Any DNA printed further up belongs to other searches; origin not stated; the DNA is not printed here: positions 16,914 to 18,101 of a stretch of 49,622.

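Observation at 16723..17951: FliA (sigma-28)-like sigma factor and a coupled small acidic protein embedded in the T6SS locus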

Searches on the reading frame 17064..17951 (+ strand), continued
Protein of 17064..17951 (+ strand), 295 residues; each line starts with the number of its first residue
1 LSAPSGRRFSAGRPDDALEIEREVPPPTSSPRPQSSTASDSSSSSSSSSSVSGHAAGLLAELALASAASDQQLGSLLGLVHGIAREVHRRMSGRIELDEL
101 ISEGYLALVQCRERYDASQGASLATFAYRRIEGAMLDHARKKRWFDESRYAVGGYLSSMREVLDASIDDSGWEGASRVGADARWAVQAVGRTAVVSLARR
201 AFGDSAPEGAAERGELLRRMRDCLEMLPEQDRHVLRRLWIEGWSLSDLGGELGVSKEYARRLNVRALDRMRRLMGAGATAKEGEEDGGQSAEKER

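Call 36: search_protein_families(library=ncbifam, proteins=[P0027, P0028, P0029, P0030, P0031, P0032, P0033, P0034, P0036, P0038], max_evalue=1e-10)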
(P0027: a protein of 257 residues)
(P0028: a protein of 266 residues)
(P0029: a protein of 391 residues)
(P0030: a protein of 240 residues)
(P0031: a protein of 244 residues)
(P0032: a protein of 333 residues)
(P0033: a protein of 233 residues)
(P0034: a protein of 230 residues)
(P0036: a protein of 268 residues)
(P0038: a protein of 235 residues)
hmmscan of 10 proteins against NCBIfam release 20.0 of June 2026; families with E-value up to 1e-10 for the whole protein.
P0027 (257 aa): 4 families
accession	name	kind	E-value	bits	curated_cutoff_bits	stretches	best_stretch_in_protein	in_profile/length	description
TIGR02479.1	FliA_WhiG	subfamily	3.6e-19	69.4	189.6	1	37-105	7-75/224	FliA/WhiG family RNA polymerase sigma factor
TIGR02937.1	sigma70-ECF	superfamily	2.6e-18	66.2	42.9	1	45-230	17-164/165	sigma-70 family RNA polymerase sigma factor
NF005413.0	PRK06986.1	subfamily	3.4e-15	56.5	201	1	34-104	21-91/241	RNA polymerase sigma factor FliA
NF004935.0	PRK06288.1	equivalog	4.6e-11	42.9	343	0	167-232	198-263/270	RNA polymerase sigma factor WhiG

P0028 (266 aa): 8 families
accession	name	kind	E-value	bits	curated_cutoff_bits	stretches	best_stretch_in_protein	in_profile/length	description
TIGR02479.1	FliA_WhiG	subfamily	2.2e-27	96.3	189.6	1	33-244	1-221/224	FliA/WhiG family RNA polymerase sigma factor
NF005413.0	PRK06986.1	subfamily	1.4e-25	90.6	201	1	25-248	10-238/241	RNA polymerase sigma factor FliA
TIGR02937.1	sigma70-ECF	superfamily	2.8e-19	69.3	42.9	1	32-245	5-164/165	sigma-70 family RNA polymerase sigma factor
NF005809.0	PRK07670.1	equivalog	1.7e-17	63.8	326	0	27-106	22-101/255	FliA/WhiG family RNA polymerase sigma factor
NF004935.0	PRK06288.1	equivalog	4.2e-16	59.4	343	0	31-105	36-110/270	RNA polymerase sigma factor WhiG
NF004572.0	PRK05911.1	equivalog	1.7e-14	53.8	378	0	32-124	27-119/257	RNA polymerase sigma factor sigma-28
NF005644.0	PRK07408.1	subfamily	1.9e-11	44.1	261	0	31-103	30-100/258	RNA polymerase sigma factor SigF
TIGR02980.1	SigBFG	subfamily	2.1e-11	43.9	234.35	0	181-245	161-225/227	SigB/SigF/SigG family RNA polymerase sigma factor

P0029 (391 aa): 36 families (the best 25 are shown)
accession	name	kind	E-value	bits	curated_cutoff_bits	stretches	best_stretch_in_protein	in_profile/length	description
TIGR02479.1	FliA_WhiG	subfamily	2.8e-82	275.8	189.6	2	127-349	6-223/224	FliA/WhiG family RNA polymerase sigma factor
NF005413.0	PRK06986.1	subfamily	8.9e-80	268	201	2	119-350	15-237/241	RNA polymerase sigma factor FliA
NF004935.0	PRK06288.1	equivalog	1.3e-72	244.6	343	2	117-352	33-265/270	RNA polymerase sigma factor WhiG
NF005809.0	PRK07670.1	equivalog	6.1e-60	202.9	326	2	117-349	23-250/255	FliA/WhiG family RNA polymerase sigma factor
NF004572.0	PRK05911.1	equivalog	9.3e-47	159.5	378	1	115-349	21-253/257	RNA polymerase sigma factor sigma-28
TIGR02937.1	sigma70-ECF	superfamily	6e-39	133.3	42.9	1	117-347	1-163/165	sigma-70 family RNA polymerase sigma factor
NF005644.0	PRK07408.1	subfamily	5e-37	127.9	261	1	117-349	27-253/258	RNA polymerase sigma factor SigF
TIGR02980.1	SigBFG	subfamily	2.3e-36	125.6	234.35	1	117-349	3-226/227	SigB/SigF/SigG family RNA polymerase sigma factor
NF009091.0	PRK12427.1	equivalog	1e-33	117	339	1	119-346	17-228/233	FliA/WhiG family RNA polymerase sigma factor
NF004052.0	PRK05572.1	subfamily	9.8e-27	94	311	1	117-349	32-250/252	SigF/SigG family RNA polymerase sporulation sigma factor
TIGR02885.1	spore_sigF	equivalog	1.7e-26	93.5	321.45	1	116-348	10-230/231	RNA polymerase sporulation sigma factor SigF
NF005514.0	PRK07122.1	subfamily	4.3e-26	91.6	372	1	133-349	52-263/264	RNA polymerase sigma factor SigF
TIGR02997.1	Sig70-cyanoRpoD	subfamily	1.9e-25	89.8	384.5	1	118-346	75-298/298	RNA polymerase sigma factor, RpoD/SigA family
NF006071.0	PRK08215.1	equivalog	2e-24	86.6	372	1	116-348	36-256/258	RNA polymerase sporulation sigma factor SigG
TIGR02393.1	RpoD_Cterm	equivalog_domain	1.7e-22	80.2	354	1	141-348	21-227/238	RNA polymerase sigma factor RpoD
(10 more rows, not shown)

P0030 (240 aa): 22 families
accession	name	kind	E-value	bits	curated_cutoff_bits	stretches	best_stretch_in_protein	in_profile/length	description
TIGR02479.1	FliA_WhiG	subfamily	7.1e-25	88.1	189.6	1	32-122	5-92/224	FliA/WhiG family RNA polymerase sigma factor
TIGR02937.1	sigma70-ECF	superfamily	1.8e-24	86.2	42.9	1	26-233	4-164/165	sigma-70 family RNA polymerase sigma factor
NF005413.0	PRK06986.1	subfamily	2.8e-23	83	201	1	22-98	12-88/241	RNA polymerase sigma factor FliA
NF004935.0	PRK06288.1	equivalog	4.6e-17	62.5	343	0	27-97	37-107/270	RNA polymerase sigma factor WhiG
TIGR02980.1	SigBFG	subfamily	3.6e-16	59.5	234.35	1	26-91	6-68/227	SigB/SigF/SigG family RNA polymerase sigma factor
TIGR02997.1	Sig70-cyanoRpoD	subfamily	1e-15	57.8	384.5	0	34-94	85-142/298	RNA polymerase sigma factor, RpoD/SigA family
NF005809.0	PRK07670.1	equivalog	2e-15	57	326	0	27-99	27-99/255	FliA/WhiG family RNA polymerase sigma factor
NF005644.0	PRK07408.1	subfamily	2.2e-15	57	261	1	27-96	31-98/258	RNA polymerase sigma factor SigF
NF041931.2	MzaA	equivalog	3.3e-14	52.7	800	0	47-92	496-541/726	MZA anti-phage system associated sigma-70 family RNA polymerase sigma factor MzaA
NF004615.0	PRK05949.1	subfamily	5.3e-14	51.9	530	0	26-98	94-163/327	RNA polymerase sigma factor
TIGR02393.1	RpoD_Cterm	equivalog_domain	7.2e-14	52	354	0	28-95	5-69/238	RNA polymerase sigma factor RpoD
NF005643.0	PRK07406.1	equivalog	1.5e-13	50.6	500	0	28-98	165-232/397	RNA polymerase sigma factor RpoD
NF006666.0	PRK09210.1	equivalog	8e-13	48.4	572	0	30-95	139-201/370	RNA polymerase sigma factor RpoD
TIGR02394.1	rpoS_proteo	equivalog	1.6e-12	47.5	378.7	0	25-96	48-116/285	RNA polymerase sigma factor RpoS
NF005514.0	PRK07122.1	subfamily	5.1e-12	45.5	372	0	24-92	41-106/264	RNA polymerase sigma factor SigF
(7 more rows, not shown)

P0031 (244 aa): 24 families
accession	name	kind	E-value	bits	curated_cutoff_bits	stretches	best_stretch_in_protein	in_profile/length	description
TIGR02479.1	FliA_WhiG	subfamily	3.7e-27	95.5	189.6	1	24-236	6-223/224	FliA/WhiG family RNA polymerase sigma factor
NF005413.0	PRK06986.1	subfamily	1.9e-25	90.1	201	1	10-237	9-237/241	RNA polymerase sigma factor FliA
TIGR02937.1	sigma70-ECF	superfamily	2.1e-25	89.2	42.9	1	16-234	3-163/165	sigma-70 family RNA polymerase sigma factor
NF004935.0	PRK06288.1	equivalog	2.1e-23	83.3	343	1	13-92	32-111/270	RNA polymerase sigma factor WhiG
TIGR02980.1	SigBFG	subfamily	1.1e-22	80.9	234.35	1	15-91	4-77/227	SigB/SigF/SigG family RNA polymerase sigma factor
NF004572.0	PRK05911.1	equivalog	8.3e-20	71.2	378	1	15-236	24-253/257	RNA polymerase sigma factor sigma-28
NF005809.0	PRK07670.1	equivalog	1e-19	71.1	326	1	17-92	26-101/255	FliA/WhiG family RNA polymerase sigma factor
NF005514.0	PRK07122.1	subfamily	1.8e-18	66.7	372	1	11-234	37-261/264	RNA polymerase sigma factor SigF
NF005644.0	PRK07408.1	subfamily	4.7e-18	65.8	261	1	15-88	28-99/258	RNA polymerase sigma factor SigF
TIGR02394.1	rpoS_proteo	equivalog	8.5e-16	58.3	378.7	0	37-82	66-111/285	RNA polymerase sigma factor RpoS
TIGR02997.1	Sig70-cyanoRpoD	subfamily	9.1e-16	58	384.5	0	16-82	76-139/298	RNA polymerase sigma factor, RpoD/SigA family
TIGR02941.1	Sigma_B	equivalog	1.3e-15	57.6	315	0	16-95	31-106/255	RNA polymerase sigma factor SigB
TIGR02885.1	spore_sigF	equivalog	6.6e-15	55.6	321.45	0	12-88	9-82/231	RNA polymerase sporulation sigma factor SigF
NF004207.0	PRK05657.1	equivalog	1.1e-14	54.5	394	0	40-81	112-153/329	RNA polymerase sigma factor RpoS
NF004052.0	PRK05572.1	subfamily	2e-13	50.4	311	0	13-87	31-102/252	SigF/SigG family RNA polymerase sporulation sigma factor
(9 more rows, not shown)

P0032 (333 aa): 20 families
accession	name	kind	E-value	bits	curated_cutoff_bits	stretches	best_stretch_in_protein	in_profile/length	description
TIGR02479.1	FliA_WhiG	subfamily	2.8e-47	161.3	189.6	1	10-83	4-77/224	FliA/WhiG family RNA polymerase sigma factor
NF004935.0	PRK06288.1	equivalog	7.1e-40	137.3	343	1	5-81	36-112/270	RNA polymerase sigma factor WhiG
NF005809.0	PRK07670.1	equivalog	8.6e-40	136.8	326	1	2-82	23-103/255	FliA/WhiG family RNA polymerase sigma factor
NF005413.0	PRK06986.1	subfamily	1.1e-39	136.7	201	1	3-81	14-92/241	RNA polymerase sigma factor FliA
TIGR02937.1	sigma70-ECF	superfamily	9e-34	116.5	42.9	1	112-324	4-163/165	sigma-70 family RNA polymerase sigma factor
NF004572.0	PRK05911.1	equivalog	4.3e-30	104.9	378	1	4-85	25-106/257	RNA polymerase sigma factor sigma-28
TIGR02980.1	SigBFG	subfamily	7.1e-20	71.7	234.35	0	269-325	169-225/227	SigB/SigF/SigG family RNA polymerase sigma factor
NF005644.0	PRK07408.1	subfamily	2.4e-18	66.7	261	0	5-70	30-93/258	RNA polymerase sigma factor SigF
TIGR02941.1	Sigma_B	equivalog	7.6e-16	58.3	315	0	262-325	192-252/255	RNA polymerase sigma factor SigB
TIGR02997.1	Sig70-cyanoRpoD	subfamily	1.3e-15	57.4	384.5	0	28-70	97-139/298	RNA polymerase sigma factor, RpoD/SigA family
NF005693.0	PRK07500.1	equivalog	3.5e-14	52.6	315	0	30-74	65-109/289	RNA polymerase factor sigma-32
NF005642.0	PRK07405.1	subfamily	8.1e-14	51.5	524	0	27-71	104-148/318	RNA polymerase sigma factor SigD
TIGR02394.1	rpoS_proteo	equivalog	2.6e-13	50.1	378.7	0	30-70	71-111/285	RNA polymerase sigma factor RpoS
NF004207.0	PRK05657.1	equivalog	3.8e-13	49.5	394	0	30-70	114-154/329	RNA polymerase sigma factor RpoS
TIGR02393.1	RpoD_Cterm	equivalog_domain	6.7e-13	48.8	354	0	30-71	25-66/238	RNA polymerase sigma factor RpoD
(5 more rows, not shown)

P0033 (233 aa): 11 families
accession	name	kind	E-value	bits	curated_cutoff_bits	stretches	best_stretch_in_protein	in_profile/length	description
TIGR02479.1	FliA_WhiG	subfamily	4.9e-34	118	189.6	1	12-223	2-223/224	FliA/WhiG family RNA polymerase sigma factor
NF005413.0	PRK06986.1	subfamily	2.1e-29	103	201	1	6-223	13-236/241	RNA polymerase sigma factor FliA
NF004935.0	PRK06288.1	equivalog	5e-29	101.7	343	1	2-223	29-262/270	RNA polymerase sigma factor WhiG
NF005809.0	PRK07670.1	equivalog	3e-28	99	326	1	5-223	22-250/255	FliA/WhiG family RNA polymerase sigma factor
TIGR02937.1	sigma70-ECF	superfamily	4.4e-27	94.7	42.9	1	7-221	2-163/165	sigma-70 family RNA polymerase sigma factor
NF005644.0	PRK07408.1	subfamily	1.6e-17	64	261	1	3-223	24-253/258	RNA polymerase sigma factor SigF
NF004572.0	PRK05911.1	equivalog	5.5e-17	62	378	1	6-221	23-251/257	RNA polymerase sigma factor sigma-28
TIGR02980.1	SigBFG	subfamily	6e-17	62.1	234.35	1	6-221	3-224/227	SigB/SigF/SigG family RNA polymerase sigma factor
TIGR02997.1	Sig70-cyanoRpoD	subfamily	1.1e-13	51.1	384.5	1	7-219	75-297/298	RNA polymerase sigma factor, RpoD/SigA family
NF005514.0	PRK07122.1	subfamily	5.7e-13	48.6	372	1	6-222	40-262/264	RNA polymerase sigma factor SigF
NF004615.0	PRK05949.1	subfamily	4.2e-12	45.6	530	1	9-221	94-316/327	RNA polymerase sigma factor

P0034 (230 aa): 13 families
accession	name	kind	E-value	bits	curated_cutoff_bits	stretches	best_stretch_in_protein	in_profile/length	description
TIGR02479.1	FliA_WhiG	subfamily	3.5e-30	105.4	189.6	1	12-223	2-223/224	FliA/WhiG family RNA polymerase sigma factor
TIGR02937.1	sigma70-ECF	superfamily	1.7e-28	99.4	42.9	1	9-221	4-163/165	sigma-70 family RNA polymerase sigma factor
NF005413.0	PRK06986.1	subfamily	3e-26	92.7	201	1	7-226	14-239/241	RNA polymerase sigma factor FliA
NF005809.0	PRK07670.1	equivalog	3.9e-26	92.1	326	1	8-89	25-106/255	FliA/WhiG family RNA polymerase sigma factor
NF004935.0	PRK06288.1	equivalog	6.6e-26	91.5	343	1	9-90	36-117/270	RNA polymerase sigma factor WhiG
TIGR02980.1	SigBFG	subfamily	4.7e-17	62.4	234.35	0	165-221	168-224/227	SigB/SigF/SigG family RNA polymerase sigma factor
NF004572.0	PRK05911.1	equivalog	1.3e-15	57.5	378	1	11-220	28-250/257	RNA polymerase sigma factor sigma-28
NF005644.0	PRK07408.1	subfamily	8e-15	55.2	261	0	9-75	30-94/258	RNA polymerase sigma factor SigF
NF005693.0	PRK07500.1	equivalog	1.2e-14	54.2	315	0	9-76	43-107/289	RNA polymerase factor sigma-32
TIGR02997.1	Sig70-cyanoRpoD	subfamily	6e-13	48.7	384.5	0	10-74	78-139/298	RNA polymerase sigma factor, RpoD/SigA family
TIGR02394.1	rpoS_proteo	equivalog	1e-11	44.9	378.7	0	31-74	68-111/285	RNA polymerase sigma factor RpoS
NF005514.0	PRK07122.1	subfamily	3e-11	43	372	0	166-222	206-262/264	RNA polymerase sigma factor SigF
NF006071.0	PRK08215.1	equivalog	5.4e-11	42.6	372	0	169-221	203-255/258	RNA polymerase sporulation sigma factor SigG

P0036 (268 aa): 8 families
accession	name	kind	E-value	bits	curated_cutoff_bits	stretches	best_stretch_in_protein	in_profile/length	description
TIGR02937.1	sigma70-ECF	superfamily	2.3e-24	85.9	42.9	1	44-256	2-162/165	sigma-70 family RNA polymerase sigma factor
TIGR02479.1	FliA_WhiG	subfamily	1.5e-22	80.5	189.6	1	51-255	4-219/224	FliA/WhiG family RNA polymerase sigma factor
NF004935.0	PRK06288.1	equivalog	2.7e-19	69.8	343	1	49-251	39-254/270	RNA polymerase sigma factor WhiG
NF005413.0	PRK06986.1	subfamily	2.3e-16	60.4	201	1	48-255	18-232/241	RNA polymerase sigma factor FliA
NF005809.0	PRK07670.1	equivalog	2e-14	53.7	326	1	41-258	21-249/255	FliA/WhiG family RNA polymerase sigma factor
NF005644.0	PRK07408.1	subfamily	2.3e-14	53.7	261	0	49-111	33-94/258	RNA polymerase sigma factor SigF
TIGR02980.1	SigBFG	subfamily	4.5e-12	46.1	234.35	0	177-257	145-224/227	SigB/SigF/SigG family RNA polymerase sigma factor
NF004572.0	PRK05911.1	equivalog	5.4e-11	42.3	378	0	54-256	34-250/257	RNA polymerase sigma factor sigma-28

P0038 (235 aa): 12 families
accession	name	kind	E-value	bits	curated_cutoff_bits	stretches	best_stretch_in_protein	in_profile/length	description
TIGR02479.1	FliA_WhiG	subfamily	4.9e-30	104.9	189.6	1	26-228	7-224/224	FliA/WhiG family RNA polymerase sigma factor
TIGR02937.1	sigma70-ECF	superfamily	6.3e-28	97.5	42.9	1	16-227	2-165/165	sigma-70 family RNA polymerase sigma factor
NF004935.0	PRK06288.1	equivalog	5.9e-27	95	343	1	16-96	34-114/270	RNA polymerase sigma factor WhiG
NF005413.0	PRK06986.1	subfamily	3.3e-26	92.6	201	1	12-229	10-238/241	RNA polymerase sigma factor FliA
NF005809.0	PRK07670.1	equivalog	3.5e-24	85.7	326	1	17-228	25-251/255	FliA/WhiG family RNA polymerase sigma factor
NF004572.0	PRK05911.1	equivalog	2.2e-19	69.8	378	1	12-112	20-120/257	RNA polymerase sigma factor sigma-28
TIGR02980.1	SigBFG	subfamily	1.3e-15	57.7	234.35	1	16-227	4-226/227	SigB/SigF/SigG family RNA polymerase sigma factor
NF005644.0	PRK07408.1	subfamily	8.9e-14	51.7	261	1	10-91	23-101/258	RNA polymerase sigma factor SigF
NF005514.0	PRK07122.1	subfamily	9.4e-13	47.9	372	0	15-117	40-140/264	RNA polymerase sigma factor SigF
TIGR02941.1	Sigma_B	equivalog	6.5e-12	45.5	315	0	17-92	31-103/255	RNA polymerase sigma factor SigB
TIGR02997.1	Sig70-cyanoRpoD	subfamily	4.2e-11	42.6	384.5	0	8-84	67-140/298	RNA polymerase sigma factor, RpoD/SigA family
NF004615.0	PRK05949.1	subfamily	6.2e-11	41.8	530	0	18-89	94-162/327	RNA polymerase sigma factor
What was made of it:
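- On FliA/WhiG (sigma-28) subfamily: Its 50%-identity relative P0027 and the distant T6SS-linked relatives also fall below cutoff (69-118 bits), whereas a true member, P0029, scores 275.8 (call 36).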

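Call 38: find_encoding_contigs(protein=P0028, flank=8000, max_places=3)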
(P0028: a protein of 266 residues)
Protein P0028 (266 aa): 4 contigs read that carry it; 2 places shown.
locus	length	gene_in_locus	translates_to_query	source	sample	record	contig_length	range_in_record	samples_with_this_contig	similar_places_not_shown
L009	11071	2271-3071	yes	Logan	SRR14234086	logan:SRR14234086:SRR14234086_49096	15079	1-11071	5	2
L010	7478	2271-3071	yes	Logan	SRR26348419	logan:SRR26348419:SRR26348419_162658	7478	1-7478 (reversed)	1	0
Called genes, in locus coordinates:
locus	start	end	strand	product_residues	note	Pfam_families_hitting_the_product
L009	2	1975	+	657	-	?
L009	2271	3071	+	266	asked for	PF04542:Sigma70_r2, PF04545:Sigma70_r4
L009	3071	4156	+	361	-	-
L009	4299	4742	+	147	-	PF05591:T6SS_VipA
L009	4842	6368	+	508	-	PF05943:VipB, PF18945:VipB_2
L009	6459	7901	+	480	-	PF05943:VipB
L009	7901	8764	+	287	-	PF07024:ImpE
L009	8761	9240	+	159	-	-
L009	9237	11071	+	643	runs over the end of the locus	PF05947:T6SS_TssF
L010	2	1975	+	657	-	?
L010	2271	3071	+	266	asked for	PF04542:Sigma70_r2, PF04545:Sigma70_r4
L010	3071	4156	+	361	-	-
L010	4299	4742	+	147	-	PF05591:T6SS_VipA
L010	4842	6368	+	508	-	PF05943:VipB, PF18945:VipB_2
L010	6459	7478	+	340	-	?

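Call 51: find_encoding_contigs(protein=P0030, flank=8000, max_places=2)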
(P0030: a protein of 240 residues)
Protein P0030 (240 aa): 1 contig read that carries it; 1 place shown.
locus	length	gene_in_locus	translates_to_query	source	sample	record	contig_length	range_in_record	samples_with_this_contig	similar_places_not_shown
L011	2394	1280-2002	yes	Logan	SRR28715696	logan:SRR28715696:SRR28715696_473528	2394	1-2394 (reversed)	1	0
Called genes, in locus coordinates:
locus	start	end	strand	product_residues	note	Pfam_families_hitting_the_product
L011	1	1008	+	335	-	?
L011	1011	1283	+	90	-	-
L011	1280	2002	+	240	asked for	PF04542:Sigma70_r2, PF04545:Sigma70_r4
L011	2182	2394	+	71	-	?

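Call 52: find_encoding_contigs(protein=P0031, flank=8000, max_places=2)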
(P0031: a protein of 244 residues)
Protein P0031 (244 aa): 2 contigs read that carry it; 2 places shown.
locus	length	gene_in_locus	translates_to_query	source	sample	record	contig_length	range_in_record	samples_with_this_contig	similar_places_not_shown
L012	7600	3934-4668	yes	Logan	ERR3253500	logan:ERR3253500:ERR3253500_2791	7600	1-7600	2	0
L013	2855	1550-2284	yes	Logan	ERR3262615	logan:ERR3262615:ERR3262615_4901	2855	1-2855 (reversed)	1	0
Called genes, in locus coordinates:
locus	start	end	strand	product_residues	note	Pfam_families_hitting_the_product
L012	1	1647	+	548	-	?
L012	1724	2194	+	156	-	PF04342:DMT_6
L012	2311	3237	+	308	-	-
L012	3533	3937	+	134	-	-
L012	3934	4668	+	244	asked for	PF04542:Sigma70_r2, PF04545:Sigma70_r4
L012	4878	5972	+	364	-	PF06812:ImpA_N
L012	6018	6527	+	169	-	PF05591:T6SS_VipA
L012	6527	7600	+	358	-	?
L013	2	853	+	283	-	?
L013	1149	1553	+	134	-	-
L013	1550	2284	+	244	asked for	PF04542:Sigma70_r2, PF04545:Sigma70_r4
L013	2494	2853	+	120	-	?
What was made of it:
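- L012 (call 52).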

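Call 53: find_encoding_contigs(protein=P0033, flank=8000, max_places=2)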
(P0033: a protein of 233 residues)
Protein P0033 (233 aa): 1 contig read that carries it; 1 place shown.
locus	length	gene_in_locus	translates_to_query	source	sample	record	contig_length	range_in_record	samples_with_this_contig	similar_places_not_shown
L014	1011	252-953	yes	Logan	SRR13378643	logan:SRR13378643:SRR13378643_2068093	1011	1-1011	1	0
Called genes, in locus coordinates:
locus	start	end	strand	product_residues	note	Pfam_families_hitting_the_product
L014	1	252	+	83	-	?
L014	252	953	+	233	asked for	PF04542:Sigma70_r2, PF08281:Sigma70_r4_2 (weak), PF04545:Sigma70_r4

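Call 60: find_related_loci(query=A10, collection=metagenome_contigs, flank=7000)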
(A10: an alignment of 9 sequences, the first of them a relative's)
Query A10 (245 aa) in metagenome_contigs; peptide patterns used: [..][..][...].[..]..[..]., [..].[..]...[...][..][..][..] (x = any residue, [..] = any of these).
59 stretches matched a pattern; 4 encode a relative of the query (tblastn E <= 1e-3); 4 distinct loci.
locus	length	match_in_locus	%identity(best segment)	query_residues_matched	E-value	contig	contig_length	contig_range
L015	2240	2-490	71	88-244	2e-69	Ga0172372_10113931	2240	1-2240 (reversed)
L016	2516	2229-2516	85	9-104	2e-52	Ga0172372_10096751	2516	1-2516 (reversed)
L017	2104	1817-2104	85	9-104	6e-53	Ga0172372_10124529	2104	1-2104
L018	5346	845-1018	34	39-90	7e-6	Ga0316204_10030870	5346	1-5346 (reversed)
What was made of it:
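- Tried and rejected: A narrower one found only 4 short loci (call 60).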

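Call 65: predict_structure(alignment_id=A1)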
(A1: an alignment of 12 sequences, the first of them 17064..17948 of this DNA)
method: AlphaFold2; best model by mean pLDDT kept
length: 295 residues; sequences in the alignment: 12
mean_pLDDT: 62.4   pTM: 0.36
mean pLDDT of the five models: 62.4, 60.4, 59.2, 59.1, 57.0
residues with pLDDT >= 90: 27; 70-90: 105; 50-70: 42; < 50: 121
segments of 3 or more residues with pLDDT < 50: 1-3, 5-27, 29-54, 147-163, 165-186, 198-200, 205-207, 276-295
pLDDT, mean of each block of 10 residues (from residue 1): 41 39 41 38 38 58 82 90 92 85 91 85 88 87 53 41 47 44 48 50 51 64 77 76 76 80 75 53 33 35
secondary structure, 60 per line:
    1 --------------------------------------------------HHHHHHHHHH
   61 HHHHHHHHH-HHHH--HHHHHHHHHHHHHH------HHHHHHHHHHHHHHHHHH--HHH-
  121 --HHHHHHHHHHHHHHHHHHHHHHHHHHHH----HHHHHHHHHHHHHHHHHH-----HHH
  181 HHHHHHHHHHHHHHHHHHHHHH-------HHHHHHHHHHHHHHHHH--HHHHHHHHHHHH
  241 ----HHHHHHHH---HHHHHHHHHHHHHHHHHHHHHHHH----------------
elements in order: H51-69 H71-74 H77-90 H97-114 H123-150 H155-172 H178-202 H210-226 H229-240 H245-252 H256-279
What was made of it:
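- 17064..17225 (+): Disordered, low-complexity N-terminal extension (residues 1-54), including the Ser10 run at 17184-17213. pLDDT below 50 (call 65).
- On FliA/WhiG (sigma-28) subfamily: The AlphaFold2 middle segment 147-207 is helical but has pLDDT below 50 (call 65).
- The sigma's middle domain is modelled with low confidence (call 65).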
